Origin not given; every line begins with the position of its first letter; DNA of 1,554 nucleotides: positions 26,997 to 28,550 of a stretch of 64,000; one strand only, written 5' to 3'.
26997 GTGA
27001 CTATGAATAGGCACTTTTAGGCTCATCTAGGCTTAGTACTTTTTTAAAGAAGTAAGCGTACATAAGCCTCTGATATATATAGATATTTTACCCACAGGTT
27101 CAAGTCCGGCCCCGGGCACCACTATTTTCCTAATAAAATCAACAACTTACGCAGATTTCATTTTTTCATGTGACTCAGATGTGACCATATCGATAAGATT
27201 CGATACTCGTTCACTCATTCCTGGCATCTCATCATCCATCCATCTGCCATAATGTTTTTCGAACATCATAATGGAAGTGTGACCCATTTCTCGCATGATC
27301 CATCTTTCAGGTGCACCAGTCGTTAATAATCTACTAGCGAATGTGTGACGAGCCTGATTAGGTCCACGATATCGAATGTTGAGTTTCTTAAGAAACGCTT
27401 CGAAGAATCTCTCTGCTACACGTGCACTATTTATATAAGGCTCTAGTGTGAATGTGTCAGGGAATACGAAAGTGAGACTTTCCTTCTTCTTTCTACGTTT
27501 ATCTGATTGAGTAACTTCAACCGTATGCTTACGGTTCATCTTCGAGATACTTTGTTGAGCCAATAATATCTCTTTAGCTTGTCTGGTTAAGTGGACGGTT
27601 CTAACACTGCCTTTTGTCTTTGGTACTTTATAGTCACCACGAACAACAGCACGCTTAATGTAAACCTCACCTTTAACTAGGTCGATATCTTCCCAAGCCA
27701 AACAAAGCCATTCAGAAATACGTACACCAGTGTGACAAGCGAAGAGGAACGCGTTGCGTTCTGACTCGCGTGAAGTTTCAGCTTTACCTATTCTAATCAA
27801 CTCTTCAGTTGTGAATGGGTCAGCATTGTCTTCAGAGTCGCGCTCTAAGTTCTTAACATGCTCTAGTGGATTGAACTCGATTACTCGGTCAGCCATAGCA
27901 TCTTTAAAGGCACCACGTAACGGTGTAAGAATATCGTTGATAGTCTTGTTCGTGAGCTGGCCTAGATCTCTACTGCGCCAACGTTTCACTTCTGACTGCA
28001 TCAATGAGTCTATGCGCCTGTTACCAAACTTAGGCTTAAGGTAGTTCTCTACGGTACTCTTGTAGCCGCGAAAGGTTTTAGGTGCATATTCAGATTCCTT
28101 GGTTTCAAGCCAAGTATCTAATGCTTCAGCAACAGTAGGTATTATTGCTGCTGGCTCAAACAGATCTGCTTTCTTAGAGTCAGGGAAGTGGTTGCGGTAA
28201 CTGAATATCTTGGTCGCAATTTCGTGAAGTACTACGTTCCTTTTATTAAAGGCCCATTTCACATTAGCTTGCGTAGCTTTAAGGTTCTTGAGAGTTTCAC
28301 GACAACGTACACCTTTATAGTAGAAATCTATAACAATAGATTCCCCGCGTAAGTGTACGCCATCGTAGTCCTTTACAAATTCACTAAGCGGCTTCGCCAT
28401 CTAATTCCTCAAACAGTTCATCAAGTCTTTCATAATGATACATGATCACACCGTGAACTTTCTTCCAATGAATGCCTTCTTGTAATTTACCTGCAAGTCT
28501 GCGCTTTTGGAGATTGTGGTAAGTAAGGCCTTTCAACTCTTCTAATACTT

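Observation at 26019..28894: Complete lysogeny-type module (attP-like tRNA 3' end, tyrosine integrase, excisionase) inside an N4-like genome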

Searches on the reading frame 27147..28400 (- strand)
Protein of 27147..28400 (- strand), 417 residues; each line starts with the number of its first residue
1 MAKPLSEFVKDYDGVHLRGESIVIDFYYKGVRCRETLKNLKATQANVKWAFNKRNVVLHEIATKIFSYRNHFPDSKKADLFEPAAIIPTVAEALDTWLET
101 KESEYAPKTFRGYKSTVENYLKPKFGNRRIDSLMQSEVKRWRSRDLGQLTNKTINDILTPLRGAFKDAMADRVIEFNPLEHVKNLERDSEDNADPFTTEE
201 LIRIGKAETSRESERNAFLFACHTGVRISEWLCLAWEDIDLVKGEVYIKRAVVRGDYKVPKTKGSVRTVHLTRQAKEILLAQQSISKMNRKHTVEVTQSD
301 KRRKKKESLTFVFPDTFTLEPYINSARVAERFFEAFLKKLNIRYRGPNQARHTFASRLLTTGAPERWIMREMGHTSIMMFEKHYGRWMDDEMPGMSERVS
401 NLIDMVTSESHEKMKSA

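Call 5: search_protein_families(library=pfam, proteins=[window:27147-28400:-], max_evalue=0.1)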
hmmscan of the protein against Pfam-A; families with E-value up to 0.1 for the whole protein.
window:27147-28400:- (417 aa): 6 families
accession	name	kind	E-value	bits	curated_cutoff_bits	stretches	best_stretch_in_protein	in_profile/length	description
PF00589.27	Phage_integrase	-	1e-19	71.4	27.1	1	199-384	9-165/172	Phage integrase family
PF12167.14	Arm-DNA-bind_2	-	1.8e-18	66.7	22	1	13-76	2-65/65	Arm DNA-binding domain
PF14659.12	Phage_int_SAM_3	-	1.1e-09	38.8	22.6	1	89-143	1-55/58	Phage integrase, N-terminal SAM-like domain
PF22022.2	Phage_int_M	-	1.5e-05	25.6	27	1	92-182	3-93/96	Phage integrase central domain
PF13102.12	Phage_int_SAM_5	-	0.005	17.6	22.3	1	95-180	7-94/98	Phage integrase SAM-like domain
PF20467.3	MmeI_C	-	0.091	13.4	27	0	58-110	9-61/83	MmeI, C-terminal domain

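Call 10: search_dna_similar(query=window:27147-28400:-, collection=phages, mode=protein, max_rows=30)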
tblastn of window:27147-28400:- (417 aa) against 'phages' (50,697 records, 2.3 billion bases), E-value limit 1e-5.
Records with a match: 1027; places in all: 1034; records where one place covers at least 80% of the query: 242.
Best place of each record, by identity: <60% 1027.
By first word of the organism name: Streptococcus 366; Mycobacterium 141; Escherichia 77; Bacteriophage 54; Helicobacter 49; Pseudomonas 45; Stx1a-converting 27; Paenibacillus 23; Bacillus 23; Clostridium 19; and 50 more.
By host as written in the record: - 126; Mycobacterium smegmatis mc2 155 88; Helicobacter pylori 35; Mycobacterium smegmatis mc#155 34; Pseudomonas aeruginosa 15; Paenibacillus larvae 15; Escherichia coli 13; Gordonia terrae 3612 12; and 517 more.
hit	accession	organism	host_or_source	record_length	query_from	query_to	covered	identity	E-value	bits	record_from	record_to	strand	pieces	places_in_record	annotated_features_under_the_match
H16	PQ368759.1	Halomonas phage vB_HboP_4908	Vreelandella boliviensis (basionym: ...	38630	13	416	97%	36.4%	4e-69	243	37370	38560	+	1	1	integrase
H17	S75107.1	Pseudomonas phage phiCTX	Pseudomonas aeruginosa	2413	13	395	92%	36.1%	4e-68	235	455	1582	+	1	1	int: pore-forming cytotoxin integrase (x2)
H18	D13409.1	Citexvirus phiCTX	Pseudomonas aeruginosa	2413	13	395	92%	36.1%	4e-68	235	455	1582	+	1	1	int: integrase | hypothetical protein | promoter | ribosome_binding_site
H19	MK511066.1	Pseudomonas phage vB_Pae_BR319a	Pseudomonas aeruginosa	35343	13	395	92%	36.1%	1e-66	235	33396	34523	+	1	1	hypothetical protein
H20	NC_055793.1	Pseudomonas phage vB_Pae_BR319a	Pseudomonas aeruginosa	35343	13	395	92%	36.1%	1e-66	235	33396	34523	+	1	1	site-specific integrase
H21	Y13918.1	Citexvirus phiCTX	Pseudomonas aeruginosa PA 158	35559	13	395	92%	36.1%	1e-66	235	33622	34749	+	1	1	int: integrase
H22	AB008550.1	Pseudomonas phage phiCTX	Pseudomonas aeruginosa (strain PA158)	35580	13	395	92%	36.1%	1e-66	235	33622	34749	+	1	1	int: integrase | unnamed protein product; orf43 | int: domain2 | int: domain1 | minus_35_signal | and 1 other names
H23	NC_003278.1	Pseudomonas phage phiCTX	Pseudomonas aeruginosa (strain PA158)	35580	13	395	92%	36.1%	1e-66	235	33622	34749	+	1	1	int: integrase | hypothetical protein | int: domain2 | int: domain1 | minus_35_signal | and 1 other names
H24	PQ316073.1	Pseudomonas phage KT1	Pseudomonas sp. KT_2_4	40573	14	403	94%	35.4%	3e-70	246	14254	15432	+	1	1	record has no annotation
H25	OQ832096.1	Halomonas phage vB_HmeY_H4907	Halomonas meridiana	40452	12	388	90%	35.7%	8e-52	192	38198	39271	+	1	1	Arm DNA-binding domain protein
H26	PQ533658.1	Pseudomonas phage Hali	Pseudomonas aeruginosa PA14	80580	13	401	93%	34.5%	1e-55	203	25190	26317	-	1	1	integrase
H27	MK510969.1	Pseudomonas phage vB_Pae_CF60a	Pseudomonas aeruginosa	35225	13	399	93%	34.7%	5e-55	202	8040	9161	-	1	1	putative transposase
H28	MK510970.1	Pseudomonas phage vB_Pae_CF67a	Pseudomonas aeruginosa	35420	13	399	93%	34.7%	5e-55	202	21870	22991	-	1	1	putative transposase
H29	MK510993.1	Pseudomonas phage vB_Pae_BR201a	Pseudomonas aeruginosa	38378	13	399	93%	34.7%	5e-55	202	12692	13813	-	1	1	putative transposase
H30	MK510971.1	Pseudomonas phage vB_Pae_CF79a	Pseudomonas aeruginosa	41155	13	399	93%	34.7%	5e-55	202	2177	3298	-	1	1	putative transposase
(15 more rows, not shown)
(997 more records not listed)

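Call 11: find_encoding_contigs(protein=window:27147-28400:-, flank=10000, max_places=10)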
Protein window:27147-28400:- (417 aa): 9 contigs read that carry it; 5 places shown.
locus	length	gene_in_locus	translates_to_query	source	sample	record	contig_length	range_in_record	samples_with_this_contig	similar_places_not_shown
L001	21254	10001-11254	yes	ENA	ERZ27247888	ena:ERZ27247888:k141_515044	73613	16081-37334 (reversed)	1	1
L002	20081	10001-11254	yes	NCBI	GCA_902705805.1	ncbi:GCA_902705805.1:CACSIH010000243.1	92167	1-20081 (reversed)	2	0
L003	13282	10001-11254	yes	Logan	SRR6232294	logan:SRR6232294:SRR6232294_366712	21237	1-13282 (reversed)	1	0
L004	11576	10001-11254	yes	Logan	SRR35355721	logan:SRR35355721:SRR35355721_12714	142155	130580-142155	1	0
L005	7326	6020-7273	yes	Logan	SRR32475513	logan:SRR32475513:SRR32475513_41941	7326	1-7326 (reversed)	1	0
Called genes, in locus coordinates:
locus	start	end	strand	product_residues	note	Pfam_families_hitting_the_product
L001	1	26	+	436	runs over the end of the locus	PF05970:PIF1 (weak), PF13604:AAA_30, PF01443:Viral_helicase1 (faint), PF13245:AAA_19, PF13538:UvrD_C_2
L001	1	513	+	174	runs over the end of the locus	-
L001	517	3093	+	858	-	PF01612:DNA_pol_A_exo1 (faint), PF00476:DNA_pol_A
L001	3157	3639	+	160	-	-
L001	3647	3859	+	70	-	-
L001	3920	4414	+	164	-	-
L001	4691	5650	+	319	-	PF02511:Thy1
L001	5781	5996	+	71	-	-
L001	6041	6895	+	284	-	PF01145:Band_7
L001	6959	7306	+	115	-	-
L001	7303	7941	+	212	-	-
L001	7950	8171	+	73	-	-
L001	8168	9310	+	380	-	PF01068:DNA_ligase_A_M, PF14743:DNA_ligase_OB_2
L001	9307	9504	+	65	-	-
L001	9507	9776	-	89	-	-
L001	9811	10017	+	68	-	PF06806:DUF1233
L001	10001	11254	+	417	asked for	PF12167:Arm-DNA-bind_2, PF14659:Phage_int_SAM_3, PF22022:Phage_int_M (faint), PF00589:Phage_integrase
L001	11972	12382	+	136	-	-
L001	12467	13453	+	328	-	-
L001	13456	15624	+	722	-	PF13148:DUF3987 (weak)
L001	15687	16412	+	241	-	PF13479:AAA_24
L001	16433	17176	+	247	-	-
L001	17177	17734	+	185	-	-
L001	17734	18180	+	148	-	-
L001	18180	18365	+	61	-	-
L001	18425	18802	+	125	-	-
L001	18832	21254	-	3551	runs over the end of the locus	PF21867:vRNAP_dom_2, PF21624:vRNAP_plug (weak), PF21894:N4_RNAP_helical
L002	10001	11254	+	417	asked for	PF12167:Arm-DNA-bind_2, PF14659:Phage_int_SAM_3, PF22022:Phage_int_M (faint), PF00589:Phage_integrase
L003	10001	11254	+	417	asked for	PF12167:Arm-DNA-bind_2, PF14659:Phage_int_SAM_3, PF22022:Phage_int_M (faint), PF00589:Phage_integrase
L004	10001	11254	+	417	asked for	PF12167:Arm-DNA-bind_2, PF14659:Phage_int_SAM_3, PF22022:Phage_int_M (faint), PF00589:Phage_integrase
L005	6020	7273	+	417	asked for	PF12167:Arm-DNA-bind_2, PF14659:Phage_int_SAM_3, PF22022:Phage_int_M (faint), PF00589:Phage_integrase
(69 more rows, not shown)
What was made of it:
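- On N4-like phages (Schitoviridae): PF21867 vRNAP_dom_2, PF21894 N4_RNAP_helical and PF21624 (weak) match the identical gene in L001 (call 11).
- The free-form contig is a MEGAHIT k141 contig, so a 25-bp repeat cannot have created the attP join (call 11).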

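Call 29: search_solved_structures(query=window:27147-28400:-, max_evalue=0.01, show_alignments=3)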
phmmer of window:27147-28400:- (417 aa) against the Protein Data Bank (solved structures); distinct sequences matched with E-value up to 0.01: 5.
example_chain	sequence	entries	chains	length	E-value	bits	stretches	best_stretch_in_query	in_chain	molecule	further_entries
6en0_A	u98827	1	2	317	7.4e-12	48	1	123-394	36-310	Int protein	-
6emy_A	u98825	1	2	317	1.8e-11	46.8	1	123-392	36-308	Int protein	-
6emz_A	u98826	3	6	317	1.9e-11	46.7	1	123-394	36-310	Int protein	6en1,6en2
5hxy_A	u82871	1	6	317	0.0024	20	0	329-379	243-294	Tyrosine recombinase XerA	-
4a8e_A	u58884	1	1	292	0.0032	19.6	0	331-379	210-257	PROBABLE TYROSINE RECOMBINASE XERC-LIKE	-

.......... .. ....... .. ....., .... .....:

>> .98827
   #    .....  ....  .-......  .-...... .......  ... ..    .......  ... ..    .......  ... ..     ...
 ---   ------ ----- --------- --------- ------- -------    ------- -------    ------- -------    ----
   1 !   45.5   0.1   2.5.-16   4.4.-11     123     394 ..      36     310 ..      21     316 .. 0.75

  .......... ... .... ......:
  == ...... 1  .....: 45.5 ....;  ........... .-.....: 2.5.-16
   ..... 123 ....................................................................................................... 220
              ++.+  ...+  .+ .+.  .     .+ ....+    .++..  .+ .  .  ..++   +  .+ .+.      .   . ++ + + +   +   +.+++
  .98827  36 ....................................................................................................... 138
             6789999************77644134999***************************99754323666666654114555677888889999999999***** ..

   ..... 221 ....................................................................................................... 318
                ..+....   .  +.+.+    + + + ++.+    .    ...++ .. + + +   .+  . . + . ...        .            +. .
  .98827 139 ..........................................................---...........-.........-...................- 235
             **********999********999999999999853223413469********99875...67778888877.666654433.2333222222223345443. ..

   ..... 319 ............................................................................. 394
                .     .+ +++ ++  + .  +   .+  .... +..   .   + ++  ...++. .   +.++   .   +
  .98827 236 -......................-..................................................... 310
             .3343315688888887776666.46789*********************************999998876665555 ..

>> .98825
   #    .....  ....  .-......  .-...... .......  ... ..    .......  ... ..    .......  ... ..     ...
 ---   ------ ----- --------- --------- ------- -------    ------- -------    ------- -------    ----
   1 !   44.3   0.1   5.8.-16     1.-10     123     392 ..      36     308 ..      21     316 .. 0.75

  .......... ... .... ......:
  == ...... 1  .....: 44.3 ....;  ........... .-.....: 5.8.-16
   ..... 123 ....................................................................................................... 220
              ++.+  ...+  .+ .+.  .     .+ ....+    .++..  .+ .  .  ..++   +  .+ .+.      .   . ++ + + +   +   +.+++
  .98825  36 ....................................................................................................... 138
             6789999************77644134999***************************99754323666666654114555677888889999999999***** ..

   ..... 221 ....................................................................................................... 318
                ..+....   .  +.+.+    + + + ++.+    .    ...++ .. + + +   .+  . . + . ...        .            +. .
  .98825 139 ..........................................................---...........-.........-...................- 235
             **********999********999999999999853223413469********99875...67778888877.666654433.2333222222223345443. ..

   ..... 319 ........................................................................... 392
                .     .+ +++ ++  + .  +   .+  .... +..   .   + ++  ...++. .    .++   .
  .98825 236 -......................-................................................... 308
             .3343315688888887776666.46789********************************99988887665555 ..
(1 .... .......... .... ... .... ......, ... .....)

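Call 30: search_protein_families(library=phrogs, proteins=[window:27147-28400:-], max_evalue=0.01)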
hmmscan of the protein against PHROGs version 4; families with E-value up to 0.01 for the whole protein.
window:27147-28400:- (417 aa): 5 families
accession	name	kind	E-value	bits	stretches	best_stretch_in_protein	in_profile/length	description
phrog_1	-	integration and excision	4.7e-58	198.9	1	18-412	120-460/611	integrase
phrog_216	-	integration and excision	3.2e-28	99.7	1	155-402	16-240/301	integrase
phrog_12766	-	unknown function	4.5e-09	37.1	1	14-79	9-73/82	-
phrog_7685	-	integration and excision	5.5e-06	27.1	1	321-400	156-236/240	integrase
phrog_27762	-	unknown function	0.0028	18.5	1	338-390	2-44/57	-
